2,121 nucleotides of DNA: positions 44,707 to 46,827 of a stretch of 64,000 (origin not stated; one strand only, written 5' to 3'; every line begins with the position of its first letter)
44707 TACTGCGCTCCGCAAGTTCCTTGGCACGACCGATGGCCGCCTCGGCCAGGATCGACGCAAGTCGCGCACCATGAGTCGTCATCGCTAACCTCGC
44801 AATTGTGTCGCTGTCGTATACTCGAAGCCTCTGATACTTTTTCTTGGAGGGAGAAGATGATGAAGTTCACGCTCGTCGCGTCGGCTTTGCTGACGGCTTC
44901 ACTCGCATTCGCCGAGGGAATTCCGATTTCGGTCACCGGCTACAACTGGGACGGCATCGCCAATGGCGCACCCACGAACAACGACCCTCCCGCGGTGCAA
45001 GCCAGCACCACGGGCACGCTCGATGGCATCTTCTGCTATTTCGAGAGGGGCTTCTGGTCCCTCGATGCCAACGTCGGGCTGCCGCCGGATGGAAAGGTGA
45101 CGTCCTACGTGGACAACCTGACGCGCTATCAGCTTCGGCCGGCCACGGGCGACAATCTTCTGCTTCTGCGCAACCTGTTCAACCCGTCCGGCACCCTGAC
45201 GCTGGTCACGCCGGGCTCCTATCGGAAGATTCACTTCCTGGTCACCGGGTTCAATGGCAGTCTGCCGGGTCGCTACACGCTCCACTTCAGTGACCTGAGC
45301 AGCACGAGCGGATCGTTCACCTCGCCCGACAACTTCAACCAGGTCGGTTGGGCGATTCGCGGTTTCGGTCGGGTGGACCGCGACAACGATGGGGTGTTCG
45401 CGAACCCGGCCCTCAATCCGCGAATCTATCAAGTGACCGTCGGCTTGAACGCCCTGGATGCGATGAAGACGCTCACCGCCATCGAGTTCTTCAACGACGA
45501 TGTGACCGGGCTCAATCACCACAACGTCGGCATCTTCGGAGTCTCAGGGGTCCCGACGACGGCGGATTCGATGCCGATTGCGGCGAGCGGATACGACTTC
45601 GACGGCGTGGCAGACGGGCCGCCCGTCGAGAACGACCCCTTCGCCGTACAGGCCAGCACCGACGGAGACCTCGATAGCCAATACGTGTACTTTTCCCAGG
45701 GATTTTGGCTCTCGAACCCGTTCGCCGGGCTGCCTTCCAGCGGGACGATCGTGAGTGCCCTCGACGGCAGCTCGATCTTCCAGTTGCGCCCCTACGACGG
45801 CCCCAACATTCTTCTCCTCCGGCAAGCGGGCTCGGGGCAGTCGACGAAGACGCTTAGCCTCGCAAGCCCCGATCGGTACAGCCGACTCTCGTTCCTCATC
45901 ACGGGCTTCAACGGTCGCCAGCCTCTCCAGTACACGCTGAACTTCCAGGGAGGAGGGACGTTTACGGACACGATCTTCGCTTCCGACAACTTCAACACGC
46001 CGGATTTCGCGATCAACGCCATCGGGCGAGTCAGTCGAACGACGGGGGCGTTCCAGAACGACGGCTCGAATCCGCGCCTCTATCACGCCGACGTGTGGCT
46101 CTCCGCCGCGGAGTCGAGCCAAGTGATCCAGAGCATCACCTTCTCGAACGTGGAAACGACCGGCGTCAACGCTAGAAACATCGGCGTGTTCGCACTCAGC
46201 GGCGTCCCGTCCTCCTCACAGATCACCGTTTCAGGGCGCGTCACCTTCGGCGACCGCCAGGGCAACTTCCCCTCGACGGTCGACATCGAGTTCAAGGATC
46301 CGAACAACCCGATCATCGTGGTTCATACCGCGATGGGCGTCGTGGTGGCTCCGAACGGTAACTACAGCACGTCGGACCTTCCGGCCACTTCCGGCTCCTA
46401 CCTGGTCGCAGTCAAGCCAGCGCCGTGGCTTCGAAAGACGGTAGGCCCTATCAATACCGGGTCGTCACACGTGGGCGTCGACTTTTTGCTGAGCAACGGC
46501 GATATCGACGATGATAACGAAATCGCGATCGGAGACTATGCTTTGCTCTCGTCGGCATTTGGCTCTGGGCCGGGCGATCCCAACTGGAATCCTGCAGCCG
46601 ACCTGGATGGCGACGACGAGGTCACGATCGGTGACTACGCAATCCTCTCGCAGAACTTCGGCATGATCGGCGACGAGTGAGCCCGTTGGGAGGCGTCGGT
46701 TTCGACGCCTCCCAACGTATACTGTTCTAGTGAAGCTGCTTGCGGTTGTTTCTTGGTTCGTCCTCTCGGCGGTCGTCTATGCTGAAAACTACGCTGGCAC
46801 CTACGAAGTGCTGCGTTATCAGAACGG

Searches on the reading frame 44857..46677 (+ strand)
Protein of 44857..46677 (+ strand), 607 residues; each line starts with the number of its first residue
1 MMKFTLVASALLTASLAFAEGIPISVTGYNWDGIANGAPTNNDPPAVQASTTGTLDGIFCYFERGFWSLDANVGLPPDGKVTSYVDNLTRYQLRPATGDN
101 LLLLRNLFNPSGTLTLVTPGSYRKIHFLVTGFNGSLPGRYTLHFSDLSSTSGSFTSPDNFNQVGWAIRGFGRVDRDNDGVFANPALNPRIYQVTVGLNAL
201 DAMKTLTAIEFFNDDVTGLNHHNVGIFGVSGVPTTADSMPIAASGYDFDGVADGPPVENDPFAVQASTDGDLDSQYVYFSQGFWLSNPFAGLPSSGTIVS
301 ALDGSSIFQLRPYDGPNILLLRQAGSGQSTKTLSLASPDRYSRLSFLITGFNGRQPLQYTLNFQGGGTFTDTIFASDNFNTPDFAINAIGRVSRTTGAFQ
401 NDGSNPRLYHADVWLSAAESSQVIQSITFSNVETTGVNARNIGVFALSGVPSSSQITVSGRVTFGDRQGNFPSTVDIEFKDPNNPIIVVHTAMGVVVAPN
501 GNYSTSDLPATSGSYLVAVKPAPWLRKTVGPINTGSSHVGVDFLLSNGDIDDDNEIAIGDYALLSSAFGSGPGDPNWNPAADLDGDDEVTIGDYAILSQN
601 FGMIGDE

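Call 5: search_protein_families(library=pfam, proteins=[window:44857-46677:+], max_evalue=1)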
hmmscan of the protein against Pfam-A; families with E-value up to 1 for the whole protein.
window:44857-46677:+ (607 aa): 2 families
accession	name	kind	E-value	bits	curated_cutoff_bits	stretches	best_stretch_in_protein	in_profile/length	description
PF00404.24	Dockerin_1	-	4.1e-06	27.3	22.9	1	548-600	2-55/57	Dockerin type I domain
PF13620.12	CarboxypepD_reg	-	0.013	16.3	32.3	1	457-520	1-55/82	Carboxypeptidase regulatory-like domain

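Call 6: search_protein_families(library=ncbifam, proteins=[window:44857-46677:+], max_evalue=1)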
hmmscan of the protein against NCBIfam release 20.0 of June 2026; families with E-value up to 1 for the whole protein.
window:44857-46677:+ (607 aa): 1 family
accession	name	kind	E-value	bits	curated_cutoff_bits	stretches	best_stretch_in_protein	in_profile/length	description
NF041599.1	reg_PtrA_PA2808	domain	0.78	9.7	31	0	2-21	4-23/46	co-regulatory protein PtrA N-terminal domain-containing protein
